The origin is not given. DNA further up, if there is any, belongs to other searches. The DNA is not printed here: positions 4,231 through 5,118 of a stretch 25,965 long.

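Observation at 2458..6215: Operon of four different 2OG-Fe(II) oxygenases, two fused to Sel1/TPR scaffolds, followed by a YihY/BrkB membrane protein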

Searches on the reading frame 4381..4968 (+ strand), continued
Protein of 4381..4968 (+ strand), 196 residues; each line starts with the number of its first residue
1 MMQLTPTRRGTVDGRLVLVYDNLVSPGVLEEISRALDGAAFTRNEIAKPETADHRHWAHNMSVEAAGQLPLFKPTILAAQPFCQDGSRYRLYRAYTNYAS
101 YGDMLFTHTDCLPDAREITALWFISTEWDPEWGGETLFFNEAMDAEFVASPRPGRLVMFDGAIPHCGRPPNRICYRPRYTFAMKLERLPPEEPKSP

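Call 21: find_related_loci(query=A1, collection=genome_contigs, flank=10000)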
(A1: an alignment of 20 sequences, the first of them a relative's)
Query A1 (196 aa) in genome_contigs; peptide patterns used: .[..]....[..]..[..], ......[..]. (x = any residue, [..] = any of these).
464 stretches matched a pattern; 194 encode a relative of the query (tblastn E <= 1e-3); the best 80 are kept; 80 distinct loci.
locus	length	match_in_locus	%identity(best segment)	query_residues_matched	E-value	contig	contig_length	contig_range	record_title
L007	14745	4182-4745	73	1-188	2e-95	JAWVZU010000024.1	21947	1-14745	MAG: Lysobacterales bacterium isolate HN14.bin.37 k141_1619845_length_21947_cov_10.0000, whole genome shotgun sequence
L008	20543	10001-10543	63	6-186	2e-79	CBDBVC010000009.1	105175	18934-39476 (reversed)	MAG: Lysobacterales bacterium isolate 0e981d42-12eb-4182-86a6-06432b4e322b genome assembly, contig: contig_9, whole geno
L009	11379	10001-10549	63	4-186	6e-79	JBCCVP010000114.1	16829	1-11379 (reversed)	MAG: Pseudomonadota bacterium isolate P01_E01_bin.40 k141_107715_length_16829_cov_24.6578, whole genome shotgun sequence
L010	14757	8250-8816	59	1-189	2e-77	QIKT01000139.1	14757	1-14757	MAG: Oceanospirillales bacterium isolate SZUA-38 Ga0063293_10003664, whole genome shotgun sequence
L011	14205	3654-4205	61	4-189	2e-75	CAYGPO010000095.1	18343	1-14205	MAG TPA_asm: uncultured Gammaproteobacteria bacterium isolate ERP117304_co3_225 genome assembly, contig: NODE_4314_lengt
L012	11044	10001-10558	59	2-188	3e-75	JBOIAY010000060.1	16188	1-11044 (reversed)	MAG: Gammaproteobacteria bacterium isolate TC-S_metawrap_bin.286 k127_4343575, whole genome shotgun sequence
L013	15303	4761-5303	59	7-188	1e-74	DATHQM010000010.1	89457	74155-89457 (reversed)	MAG TPA_asm: Steroidobacteraceae bacterium isolate SMAG_U12739 k141_257009, whole genome shotgun sequence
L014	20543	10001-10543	60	4-186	2e-74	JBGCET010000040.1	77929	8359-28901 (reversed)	MAG: Lysobacterales bacterium isolate SGMAG-40 contig40, whole genome shotgun sequence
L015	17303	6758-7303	61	3-185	5e-74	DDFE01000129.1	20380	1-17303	MAG TPA_asm: Sphingomonadales bacterium UBA1936 UBA1936_contig_321, whole genome shotgun sequence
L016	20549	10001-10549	60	3-187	1e-73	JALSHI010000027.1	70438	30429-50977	MAG: Lysobacterales bacterium isolate 354-166_metabat1_scaf2bin.081 354-166_scaffold_260_c1, whole genome shotgun sequen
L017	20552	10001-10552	60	5-191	9e-74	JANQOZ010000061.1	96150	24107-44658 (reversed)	MAG: Lysobacterales bacterium isolate IP29b_bin.149 k99_2837886, whole genome shotgun sequence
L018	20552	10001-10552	58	4-188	3e-73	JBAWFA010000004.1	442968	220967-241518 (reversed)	MAG: Gammaproteobacteria bacterium isolate MFD05722_ilm_asm_bin35 k127_157459, whole genome shotgun sequence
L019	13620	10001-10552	60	5-191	1e-73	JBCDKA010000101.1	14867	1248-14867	MAG: Pseudomonadota bacterium isolate P01_H01_bin.48 k141_2703912_length_14867_cov_55.2374, whole genome shotgun sequenc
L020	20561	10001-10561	58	2-189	3e-72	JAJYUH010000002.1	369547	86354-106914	MAG: Natronospirales bacterium isolate DX4.bin23 NODE_4_length_369547_cov_77.569328, whole genome shotgun sequence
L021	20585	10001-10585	57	3-192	3e-72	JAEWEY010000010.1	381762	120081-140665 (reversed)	MAG: Proteobacteria bacterium isolate OH_PBlB_160 k127_1268826, whole genome shotgun sequence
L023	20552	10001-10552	57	4-188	1e-71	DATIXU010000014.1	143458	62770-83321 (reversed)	MAG TPA_asm: Steroidobacteraceae bacterium isolate SMAG_U15257 k141_1086024, whole genome shotgun sequence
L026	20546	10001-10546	58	4-186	1e-71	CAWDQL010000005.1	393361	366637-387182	MAG: uncultured Gammaproteobacteria bacterium isolate MFD03399.bin.1.53 genome assembly, contig: contig_21392, whole gen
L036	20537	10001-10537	57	7-186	7e-70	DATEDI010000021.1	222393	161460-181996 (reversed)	MAG TPA_asm: Rhodanobacteraceae bacterium isolate SMAG_U8703 k141_1326932, whole genome shotgun sequence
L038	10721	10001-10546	57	4-186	7e-70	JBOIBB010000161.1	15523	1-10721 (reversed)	MAG: Gammaproteobacteria bacterium isolate TC-S_metabat2.bin.119 k127_3420663, whole genome shotgun sequence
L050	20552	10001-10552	54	4-188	6e-68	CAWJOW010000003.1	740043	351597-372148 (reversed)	MAG: uncultured Gammaproteobacteria bacterium isolate MFD04463.bin.1.82 genome assembly, contig: contig_54075, whole gen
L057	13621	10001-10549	55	5-188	9e-67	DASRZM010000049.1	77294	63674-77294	MAG TPA_asm: Lysobacteraceae bacterium isolate SMAG_U14470 k141_1384576, whole genome shotgun sequence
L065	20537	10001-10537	54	7-186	2e-65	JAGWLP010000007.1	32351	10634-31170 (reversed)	MAG: Gammaproteobacteria bacterium isolate REEB188 contig-150_2085, whole genome shotgun sequence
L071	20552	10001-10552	54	3-187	1e-64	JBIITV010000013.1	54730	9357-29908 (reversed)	MAG: Lysobacteraceae bacterium isolate ME2004-08-06_3300043437_group2_bin106 Rohwer_bin2503_scaffold_308_c1, whole genom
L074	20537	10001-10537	54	7-186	7e-65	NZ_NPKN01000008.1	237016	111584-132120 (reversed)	Rhodanobacter sp. T12-5 NODE_8_length_237016_cov_114.99, whole genome shotgun sequence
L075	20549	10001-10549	55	4-188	2e-64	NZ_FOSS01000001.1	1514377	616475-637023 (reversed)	Lysobacter sp. cf310, whole genome shotgun sequence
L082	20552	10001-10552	53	4-188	8e-64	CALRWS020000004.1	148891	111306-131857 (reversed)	MAG: Chitinophaga pinensis isolate JJ-KV10D3-173-6-m2-bin67 genome assembly, contig: JJ-TH355-119-C18, whole genome shot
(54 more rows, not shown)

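Call 25: search_solved_structures(query=A1, max_evalue=1)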
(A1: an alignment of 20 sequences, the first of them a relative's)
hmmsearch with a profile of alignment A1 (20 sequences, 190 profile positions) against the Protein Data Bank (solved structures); distinct sequences matched with E-value up to 1: 6.
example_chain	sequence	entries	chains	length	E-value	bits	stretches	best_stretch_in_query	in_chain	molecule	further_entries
9blq_A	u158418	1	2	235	0.005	19.9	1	102-159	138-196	Putative hydroxylase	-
6iuq_A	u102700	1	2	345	0.018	18.1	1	102-162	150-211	Prolyl 4-hydroxylase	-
6ey1_A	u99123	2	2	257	0.18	14.9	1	93-160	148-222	HIF prolyl hydroxylase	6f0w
6row_G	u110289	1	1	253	0.34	14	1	80-137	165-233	Cysteine Protease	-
5las_A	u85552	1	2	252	0.36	13.9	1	102-160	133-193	Egl nine homolog 1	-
5l9v_A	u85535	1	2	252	0.36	13.9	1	102-160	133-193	Egl nine homolog 1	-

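Call 41: search_protein_families(library=pfam, proteins=[L075:15079-18078:-, L005:10024-11073:+, L008:11859-12473:-, L008:12404-13711:-, L008:13720-15564:-, L008:15548-16309:-, L036:1356-2990:+, L036:6374-8191:+, L036:10603-12147:-, L075:13307-14239:+], max_evalue=0.001)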
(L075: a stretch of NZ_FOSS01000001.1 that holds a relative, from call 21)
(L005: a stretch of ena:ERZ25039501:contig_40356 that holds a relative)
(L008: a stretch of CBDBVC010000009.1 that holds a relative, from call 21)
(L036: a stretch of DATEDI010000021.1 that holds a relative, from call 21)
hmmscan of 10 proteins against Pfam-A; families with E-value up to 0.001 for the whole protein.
L075:15079-18078:- (999 aa): 2 families
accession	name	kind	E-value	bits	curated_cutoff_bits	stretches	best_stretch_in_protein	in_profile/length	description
PF00593.30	TonB_dep_Rec_b-barrel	-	1.7e-34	120.8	27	1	399-964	55-436/436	TonB dependent receptor-like, beta-barrel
PF07715.20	Plug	-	1.1e-23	84.2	23.9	1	60-171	3-107/107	TonB-dependent Receptor Plug Domain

L005:10024-11073:+ (349 aa): 0 families

L008:11859-12473:- (204 aa): 1 family
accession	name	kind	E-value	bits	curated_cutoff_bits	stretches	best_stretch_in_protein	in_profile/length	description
PF13640.12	2OG-FeII_Oxy_3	-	1.2e-10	42.6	27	1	115-202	3-98/98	2OG-Fe(II) oxygenase superfamily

L008:12404-13711:- (435 aa): 1 family
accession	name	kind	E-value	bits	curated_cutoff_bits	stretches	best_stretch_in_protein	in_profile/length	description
PF08238.18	Sel1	-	5.8e-10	39.8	30.7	0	111-142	4-35/36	Sel1 repeat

L008:13720-15564:- (614 aa): 24 families
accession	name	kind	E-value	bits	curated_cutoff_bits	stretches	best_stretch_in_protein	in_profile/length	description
PF07719.23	TPR_2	-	1.5e-36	121.9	27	2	344-377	1-34/34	Tetratricopeptide repeat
PF00515.34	TPR_1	-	2.2e-28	97.3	27.8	2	349-377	6-34/34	Tetratricopeptide repeat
PF14559.12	TPR_19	-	3.8e-28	98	25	3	84-146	5-67/68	Tetratricopeptide repeat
PF13432.12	TPR_16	-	1.3e-23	83.5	32.7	2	42-102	3-63/65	Tetratricopeptide repeat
PF13428.12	TPR_14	-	2.4e-23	80.7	23.5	0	277-319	2-44/44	Tetratricopeptide repeat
PF13759.12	2OG-FeII_Oxy_5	-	1.5e-21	77.1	27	1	506-603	2-101/101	Putative 2OG-Fe(II) oxygenase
PF12895.13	ANAPC3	-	7.8e-21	74.6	27.2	3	94-163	13-81/82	Anaphase-promoting complex, cyclosome, subunit 3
PF13181.12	TPR_8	-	8.1e-19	66.6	25.7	0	349-377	6-34/34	Tetratricopeptide repeat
PF23914.1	TPR_CcmH_CycH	-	2.8e-18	66.7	42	2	63-165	43-148/158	Cytochrome c-type biogenesis protein H TPR domain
PF13414.12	TPR_11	-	1.9e-17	63.1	26.8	1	353-377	3-27/42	TPR repeat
PF13431.12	TPR_17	-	7e-16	57.5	24.4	0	266-296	3-33/34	Tetratricopeptide repeat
PF13371.12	TPR_9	-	2e-14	53.8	35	1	47-103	6-62/73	Tetratricopeptide repeat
PF13424.12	TPR_12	-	1.1e-12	48.4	30.1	0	339-374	40-75/77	Tetratricopeptide repeat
PF13174.12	TPR_6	-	1.6e-11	44.5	26.3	0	2-29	2-29/33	Tetratricopeptide repeat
PF25063.1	ARM_TT21_C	-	3.7e-11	43.7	35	0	47-136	106-196/209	Tetratricopeptide repeat protein 21 C-terminal ARM domain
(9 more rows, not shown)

L008:15548-16309:- (253 aa): 3 families
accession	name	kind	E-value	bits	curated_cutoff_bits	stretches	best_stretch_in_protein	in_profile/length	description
PF13661.12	2OG-FeII_Oxy_4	-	7.6e-21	74.9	27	1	156-246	2-97/98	2OG-Fe(II) oxygenase superfamily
PF13640.12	2OG-FeII_Oxy_3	-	8.2e-14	52.8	27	1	156-246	2-97/98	2OG-Fe(II) oxygenase superfamily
PF10637.15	Ofd1_CTDD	-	0.00023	21.2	27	1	22-204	18-186/255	Oxoglutarate and iron-dependent oxygenase degradation C-term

L036:1356-2990:+ (544 aa): 16 families
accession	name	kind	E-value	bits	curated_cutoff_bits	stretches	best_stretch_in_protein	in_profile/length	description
PF14559.12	TPR_19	-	1.5e-20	73.7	25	2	93-149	1-57/68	Tetratricopeptide repeat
PF13428.12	TPR_14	-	3.7e-20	70.8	23.5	1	85-125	3-43/44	Tetratricopeptide repeat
PF13759.12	2OG-FeII_Oxy_5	-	6.1e-20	71.9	27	1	444-539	2-101/101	Putative 2OG-Fe(II) oxygenase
PF07719.23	TPR_2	-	4.4e-13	48.7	27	0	150-183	1-34/34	Tetratricopeptide repeat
PF12895.13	ANAPC3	-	1.4e-11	44.9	27.2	1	100-175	6-81/82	Anaphase-promoting complex, cyclosome, subunit 3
PF13432.12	TPR_16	-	8.5e-11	42.5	32.7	3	55-116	3-64/65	Tetratricopeptide repeat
PF13431.12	TPR_17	-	1.5e-08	34.7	24.4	0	107-137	3-33/34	Tetratricopeptide repeat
PF13181.12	TPR_8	-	1.9e-07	31.1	25.7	0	151-183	2-34/34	Tetratricopeptide repeat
PF13176.12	TPR_7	-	1.5e-05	25.1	27.9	0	90-117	6-35/36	Tetratricopeptide repeat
PF13424.12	TPR_12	-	1.6e-05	25.4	30.1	0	122-180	8-75/77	Tetratricopeptide repeat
PF24575.1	TPR_Slam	-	3.3e-05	24.7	35.2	0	74-138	36-102/104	Surface lipoprotein assembly modifier, N-terminal TPR repeats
PF07721.20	TPR_4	-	3.4e-05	24.5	27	0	87-108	5-26/26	Tetratricopeptide repeat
PF00515.34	TPR_1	-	0.00017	21.7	27.8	0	155-183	6-34/34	Tetratricopeptide repeat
PF23914.1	TPR_CcmH_CycH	-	0.0002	21.7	42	0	87-182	54-153/158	Cytochrome c-type biogenesis protein H TPR domain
PF13174.12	TPR_6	-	0.00021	22.1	26.3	0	154-182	4-32/33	Tetratricopeptide repeat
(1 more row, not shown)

L036:6374-8191:+ (605 aa): 17 families
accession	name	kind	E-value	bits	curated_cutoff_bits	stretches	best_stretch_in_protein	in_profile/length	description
PF13469.12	Sulfotransfer_3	-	8.1e-36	124.7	27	1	354-543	1-215/216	Sulfotransferase family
PF14559.12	TPR_19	-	1.3e-22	80.3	25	2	182-243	2-62/68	Tetratricopeptide repeat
PF13428.12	TPR_14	-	1.1e-17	63.2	23.5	1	37-77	2-42/44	Tetratricopeptide repeat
PF13432.12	TPR_16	-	1.2e-14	54.8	32.7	1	175-234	1-60/65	Tetratricopeptide repeat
PF00685.33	Sulfotransfer_1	-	4.8e-13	49.5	22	1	354-546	3-188/255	Sulfotransferase domain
PF13424.12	TPR_12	-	1.8e-11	44.5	30.1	1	13-61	14-70/77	Tetratricopeptide repeat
PF07719.23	TPR_2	-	4.4e-11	42.4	27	0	36-68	1-33/34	Tetratricopeptide repeat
PF12895.13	ANAPC3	-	2e-10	41.2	27.2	0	175-230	27-81/82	Anaphase-promoting complex, cyclosome, subunit 3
PF13181.12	TPR_8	-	2.1e-10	40.3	25.7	0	36-68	1-33/34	Tetratricopeptide repeat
PF00515.34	TPR_1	-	1.4e-09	37.8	27.8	0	36-68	1-33/34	Tetratricopeptide repeat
PF07721.20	TPR_4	-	9.5e-09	35.5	27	0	249-269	6-26/26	Tetratricopeptide repeat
PF13431.12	TPR_17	-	2.1e-08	34.2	24.4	0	29-56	6-33/34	Tetratricopeptide repeat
PF13174.12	TPR_6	-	4.2e-08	33.8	26.3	0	37-69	1-33/33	Tetratricopeptide repeat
PF23914.1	TPR_CcmH_CycH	-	1.3e-06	28.7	42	0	20-69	105-154/158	Cytochrome c-type biogenesis protein H TPR domain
PF25064.1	ARM_TT21_5th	-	2.1e-06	28.5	27.8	0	177-231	7-61/117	TT21 fifth ARM repeats domain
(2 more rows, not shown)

L036:10603-12147:- (514 aa): 10 families
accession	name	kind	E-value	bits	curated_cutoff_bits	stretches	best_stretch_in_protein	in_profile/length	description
PF13469.12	Sulfotransfer_3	-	1.8e-37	130.2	27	1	285-462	1-213/216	Sulfotransferase family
PF13428.12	TPR_14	-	3.6e-11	43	23.5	0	8-48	2-42/44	Tetratricopeptide repeat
PF00685.33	Sulfotransfer_1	-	7.6e-10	39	22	1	286-462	4-182/255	Sulfotransferase domain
PF14559.12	TPR_19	-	7.3e-09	36.3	25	1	53-100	3-50/68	Tetratricopeptide repeat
PF07719.23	TPR_2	-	2.6e-08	33.8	27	0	219-244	1-26/34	Tetratricopeptide repeat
PF13431.12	TPR_17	-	1.9e-06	28.1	24.4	0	135-165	3-33/34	Tetratricopeptide repeat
PF13432.12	TPR_16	-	5.5e-06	27.2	32.7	1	46-100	2-56/65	Tetratricopeptide repeat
PF13181.12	TPR_8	-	8.2e-05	22.9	25.7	0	219-244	1-26/34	Tetratricopeptide repeat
PF00515.34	TPR_1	-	0.00022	21.3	27.8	0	219-244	1-26/34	Tetratricopeptide repeat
PF13414.12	TPR_11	-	0.00058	19.9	26.8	0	136-152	19-35/42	TPR repeat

L075:13307-14239:+ (310 aa): 3 families
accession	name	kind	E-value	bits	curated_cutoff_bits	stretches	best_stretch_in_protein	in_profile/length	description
PF13349.12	DUF4097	-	1.1e-25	90.9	22.9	3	120-229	100-212/247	Toastrack DUF4097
PF01203.25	T2SSN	-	0.00014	22.5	29.6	0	163-268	40-163/211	Type II secretion system (T2SS), protein N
PF11739.14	YdbH-like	-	0.00017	21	26.3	1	113-274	542-734/893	Intermembrane phospholipid transport protein YdbH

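Call 44: search_protein_families(library=pfam, proteins=[L016:3666-4196:+, L016:4201-5343:+, L016:5398-7008:+, L016:7146-7739:+, L016:7852-8718:+, L016:8830-9990:+, L016:10914-11669:+, L016:11662-12246:+, L016:12251-13261:+, L016:13264-14241:+], max_evalue=0.0001)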
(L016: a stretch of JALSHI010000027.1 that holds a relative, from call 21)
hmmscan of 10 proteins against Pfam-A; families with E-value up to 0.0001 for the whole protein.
L016:3666-4196:+ (176 aa): 1 family
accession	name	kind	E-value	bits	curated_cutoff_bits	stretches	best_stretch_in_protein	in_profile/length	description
PF10003.15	DUF2244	-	1.7e-28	99.5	27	1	15-149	1-136/138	Integral membrane protein (DUF2244)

L016:4201-5343:+ (380 aa): 4 families
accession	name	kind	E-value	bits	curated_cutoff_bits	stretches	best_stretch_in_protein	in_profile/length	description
PF00116.26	COX2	-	1.6e-36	125.3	22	1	123-251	1-120/120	Cytochrome C oxidase subunit II, periplasmic domain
PF02790.20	COX2_TM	-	7.8e-14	52.1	22.8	1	29-109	5-86/88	Cytochrome C oxidase subunit II, transmembrane domain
PF13442.11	Cytochrome_CBB3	-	2.3e-13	50.7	27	1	284-358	3-68/68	Cytochrome C oxidase, cbb3-type, subunit III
PF00034.26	Cytochrom_C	-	1.2e-12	49.4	21.3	1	285-360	2-88/90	Cytochrome c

L016:5398-7008:+ (536 aa): 1 family
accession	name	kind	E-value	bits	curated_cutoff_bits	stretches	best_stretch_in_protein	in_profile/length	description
PF00115.25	COX1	-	2.3e-163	544.5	34.8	1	31-473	1-436/436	Cytochrome C and Quinol oxidase polypeptide I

L016:7146-7739:+ (197 aa): 1 family
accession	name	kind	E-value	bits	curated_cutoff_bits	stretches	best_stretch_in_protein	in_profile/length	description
PF04442.19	CtaG_Cox11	-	1.5e-52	178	25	1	33-177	1-148/148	Cytochrome c oxidase assembly protein CtaG/Cox11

L016:7852-8718:+ (288 aa): 1 family
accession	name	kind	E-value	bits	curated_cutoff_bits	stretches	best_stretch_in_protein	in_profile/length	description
PF00510.24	COX3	-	1.4e-60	205.8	23.8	2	147-287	119-255/258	Cytochrome c oxidase subunit III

L016:8830-9990:+ (386 aa): 2 families
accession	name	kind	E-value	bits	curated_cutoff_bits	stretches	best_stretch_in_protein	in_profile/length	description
PF13640.12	2OG-FeII_Oxy_3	-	3.8e-13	50.7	27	1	275-375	2-98/98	2OG-Fe(II) oxygenase superfamily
PF08238.18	Sel1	-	2.3e-08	34.7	30.7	1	72-106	1-35/36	Sel1 repeat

L016:10914-11669:+ (251 aa): 1 family
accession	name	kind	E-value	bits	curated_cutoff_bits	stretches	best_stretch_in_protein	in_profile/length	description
PF02104.20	SURF1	-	1.9e-32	113.7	23.4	1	29-235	2-204/205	SURF1 family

L016:11662-12246:+ (194 aa): 0 families

L016:12251-13261:+ (336 aa): 1 family
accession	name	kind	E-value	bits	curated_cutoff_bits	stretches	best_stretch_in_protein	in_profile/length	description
PF02628.20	COX15-CtaA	-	8.4e-78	262.1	29.9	1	6-320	3-322/322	Cytochrome oxidase assembly protein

L016:13264-14241:+ (325 aa): 1 family
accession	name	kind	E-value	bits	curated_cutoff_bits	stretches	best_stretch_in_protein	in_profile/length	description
PF01040.23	UbiA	-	1.3e-71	241.2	34.2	1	39-289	2-248/250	UbiA prenyltransferase family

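Call 52: search_solved_structures(query=L005:10024-11073:+, max_evalue=1)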
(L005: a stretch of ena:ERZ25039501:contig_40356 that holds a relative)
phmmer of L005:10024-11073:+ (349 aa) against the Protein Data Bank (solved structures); distinct sequences matched with E-value up to 1: 0.

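Call 60: predict_structure(alignment_id=A1)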
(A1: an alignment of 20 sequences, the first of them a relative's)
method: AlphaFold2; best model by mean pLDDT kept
length: 196 residues; sequences in the alignment: 20
mean_pLDDT: 92.2   pTM: 0.88
mean pLDDT of the five models: 92.2, 92.0, 90.2, 89.2, 85.1
residues with pLDDT >= 90: 133; 70-90: 61; 50-70: 2; < 50: 0
segments of 3 or more residues with pLDDT < 50: none
pLDDT, mean of each block of 10 residues (from residue 1): 90 97 96 92 81 85 97 97 92 94 88 94 93 93 97 97 93 87 95 78
secondary structure, 60 per line:
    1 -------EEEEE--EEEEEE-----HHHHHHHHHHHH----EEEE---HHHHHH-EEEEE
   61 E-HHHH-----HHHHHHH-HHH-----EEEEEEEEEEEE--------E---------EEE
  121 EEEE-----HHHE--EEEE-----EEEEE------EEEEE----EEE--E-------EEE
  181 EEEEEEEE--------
elements in order: E8-12 E15-20 H26-37 E42-45 H49-54 E56-61 H63-66 H72-78 E88-99 E118-124 E136-139 E145-149 E156-160 E165-167 E178-188
